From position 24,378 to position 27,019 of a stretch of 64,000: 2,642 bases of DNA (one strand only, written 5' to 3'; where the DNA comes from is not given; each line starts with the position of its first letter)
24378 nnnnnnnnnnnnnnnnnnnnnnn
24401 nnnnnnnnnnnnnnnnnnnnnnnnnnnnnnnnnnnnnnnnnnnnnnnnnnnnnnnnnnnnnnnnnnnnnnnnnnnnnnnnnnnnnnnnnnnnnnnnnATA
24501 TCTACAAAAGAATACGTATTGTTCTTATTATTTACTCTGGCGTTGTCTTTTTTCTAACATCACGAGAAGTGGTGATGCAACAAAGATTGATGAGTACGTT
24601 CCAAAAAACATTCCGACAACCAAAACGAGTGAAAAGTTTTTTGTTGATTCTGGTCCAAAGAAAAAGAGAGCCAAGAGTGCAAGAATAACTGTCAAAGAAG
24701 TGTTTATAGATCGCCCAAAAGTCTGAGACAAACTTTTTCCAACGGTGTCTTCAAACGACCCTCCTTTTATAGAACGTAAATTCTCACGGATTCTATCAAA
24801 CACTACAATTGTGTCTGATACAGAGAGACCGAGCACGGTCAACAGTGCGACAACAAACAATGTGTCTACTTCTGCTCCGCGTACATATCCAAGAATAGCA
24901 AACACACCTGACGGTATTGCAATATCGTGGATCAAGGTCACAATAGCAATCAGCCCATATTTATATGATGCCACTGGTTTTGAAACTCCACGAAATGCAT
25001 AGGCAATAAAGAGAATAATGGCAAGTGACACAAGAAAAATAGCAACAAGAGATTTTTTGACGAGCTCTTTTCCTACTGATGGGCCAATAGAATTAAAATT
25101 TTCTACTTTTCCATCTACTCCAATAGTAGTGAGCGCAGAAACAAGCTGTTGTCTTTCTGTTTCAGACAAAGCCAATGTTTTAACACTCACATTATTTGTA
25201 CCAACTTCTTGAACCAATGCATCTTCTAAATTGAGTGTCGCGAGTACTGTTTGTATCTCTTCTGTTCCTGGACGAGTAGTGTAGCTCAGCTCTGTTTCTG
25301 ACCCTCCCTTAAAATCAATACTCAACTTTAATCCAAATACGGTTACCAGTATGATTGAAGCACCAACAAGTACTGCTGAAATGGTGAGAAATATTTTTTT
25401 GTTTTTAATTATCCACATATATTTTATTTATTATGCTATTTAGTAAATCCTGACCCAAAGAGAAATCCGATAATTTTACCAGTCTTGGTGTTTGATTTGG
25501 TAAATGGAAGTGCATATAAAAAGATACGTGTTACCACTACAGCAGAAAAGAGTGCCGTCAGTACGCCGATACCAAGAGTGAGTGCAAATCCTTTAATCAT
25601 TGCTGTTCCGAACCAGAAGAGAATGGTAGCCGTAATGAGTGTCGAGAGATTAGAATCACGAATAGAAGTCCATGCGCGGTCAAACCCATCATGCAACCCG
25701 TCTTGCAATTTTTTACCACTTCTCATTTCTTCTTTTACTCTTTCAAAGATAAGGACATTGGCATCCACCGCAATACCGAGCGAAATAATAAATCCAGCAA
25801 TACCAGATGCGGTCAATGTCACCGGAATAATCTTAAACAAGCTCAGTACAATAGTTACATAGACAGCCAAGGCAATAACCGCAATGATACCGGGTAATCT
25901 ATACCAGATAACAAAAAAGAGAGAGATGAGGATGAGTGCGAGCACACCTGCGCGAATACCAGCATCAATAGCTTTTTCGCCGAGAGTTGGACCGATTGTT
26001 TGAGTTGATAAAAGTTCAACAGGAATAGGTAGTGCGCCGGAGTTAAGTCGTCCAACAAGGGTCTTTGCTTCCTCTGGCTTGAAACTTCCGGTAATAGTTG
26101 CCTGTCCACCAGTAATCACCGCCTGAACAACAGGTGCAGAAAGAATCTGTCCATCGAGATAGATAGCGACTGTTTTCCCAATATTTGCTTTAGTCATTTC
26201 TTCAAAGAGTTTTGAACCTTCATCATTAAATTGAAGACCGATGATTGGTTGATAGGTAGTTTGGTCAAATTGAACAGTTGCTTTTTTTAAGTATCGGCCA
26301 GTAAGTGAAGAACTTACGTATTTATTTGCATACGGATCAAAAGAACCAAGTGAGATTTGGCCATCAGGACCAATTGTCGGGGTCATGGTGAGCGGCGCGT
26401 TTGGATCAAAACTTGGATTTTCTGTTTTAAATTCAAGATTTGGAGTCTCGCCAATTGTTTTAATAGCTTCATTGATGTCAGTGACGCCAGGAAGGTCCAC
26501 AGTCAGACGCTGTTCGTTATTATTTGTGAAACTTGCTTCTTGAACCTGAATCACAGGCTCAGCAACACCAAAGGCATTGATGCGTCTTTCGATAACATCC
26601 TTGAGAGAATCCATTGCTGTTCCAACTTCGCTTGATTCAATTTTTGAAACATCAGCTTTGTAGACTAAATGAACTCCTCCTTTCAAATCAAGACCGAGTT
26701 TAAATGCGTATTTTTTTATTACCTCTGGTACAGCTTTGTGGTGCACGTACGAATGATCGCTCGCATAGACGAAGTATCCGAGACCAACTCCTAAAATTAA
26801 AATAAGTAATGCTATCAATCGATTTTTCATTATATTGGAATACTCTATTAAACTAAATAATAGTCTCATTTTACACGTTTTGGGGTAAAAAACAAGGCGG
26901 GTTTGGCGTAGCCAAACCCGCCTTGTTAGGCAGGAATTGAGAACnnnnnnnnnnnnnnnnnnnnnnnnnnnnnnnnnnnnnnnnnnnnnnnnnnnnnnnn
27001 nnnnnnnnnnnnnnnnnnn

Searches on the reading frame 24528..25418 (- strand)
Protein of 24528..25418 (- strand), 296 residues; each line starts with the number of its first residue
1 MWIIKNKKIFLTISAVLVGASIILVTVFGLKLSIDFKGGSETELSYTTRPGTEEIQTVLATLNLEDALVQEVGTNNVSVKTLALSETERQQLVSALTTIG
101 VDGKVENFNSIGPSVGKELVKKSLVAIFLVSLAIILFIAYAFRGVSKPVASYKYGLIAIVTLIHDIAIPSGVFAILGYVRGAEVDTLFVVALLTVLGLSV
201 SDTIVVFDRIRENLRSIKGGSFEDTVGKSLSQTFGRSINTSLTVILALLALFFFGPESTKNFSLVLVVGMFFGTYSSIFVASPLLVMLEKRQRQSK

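Call 10: search_protein_families(library=pfam, proteins=[window:24528-25418:-], max_evalue=0.001)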
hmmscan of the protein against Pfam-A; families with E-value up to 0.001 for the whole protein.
window:24528-25418:- (296 aa): 3 families
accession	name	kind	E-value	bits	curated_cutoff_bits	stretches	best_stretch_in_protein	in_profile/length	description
PF02355.23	SecD_SecF_C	-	3.7e-52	176.9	20.5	1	95-290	5-188/189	Protein export membrane protein SecD/SecF, C-terminal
PF07549.19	Sec_GG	-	4.3e-05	23.3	20.3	1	24-47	2-25/28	SecD/SecF GG Motif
PF03176.21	MMPL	-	0.00047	19.6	20.5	1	121-288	142-301/333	MMPL family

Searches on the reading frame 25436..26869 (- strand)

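Call 10: search_protein_families(library=pfam, proteins=[window:25436-26869:-], max_evalue=0.001)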
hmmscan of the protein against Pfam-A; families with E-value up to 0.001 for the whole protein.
window:25436-26869:- (477 aa): 5 families
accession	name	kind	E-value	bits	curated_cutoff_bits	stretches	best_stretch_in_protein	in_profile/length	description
PF22599.2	SecDF_P1_head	-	6.9e-30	103.7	27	1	187-282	19-114/114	SecDF, P1 head subdomain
PF02355.23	SecD_SecF_C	-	3.5e-18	66.1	20.5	1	285-451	14-183/189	Protein export membrane protein SecD/SecF, C-terminal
PF21760.3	SecD_1st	-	8.6e-17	60.8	27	1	86-150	1-58/60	Protein translocase subunit SecDF, P1 domain, N-terminal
PF03176.21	MMPL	-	4.5e-08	32.8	20.5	1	314-444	161-292/333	MMPL family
PF07549.19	Sec_GG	-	0.00044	20.1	20.3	0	56-73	8-25/28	SecD/SecF GG Motif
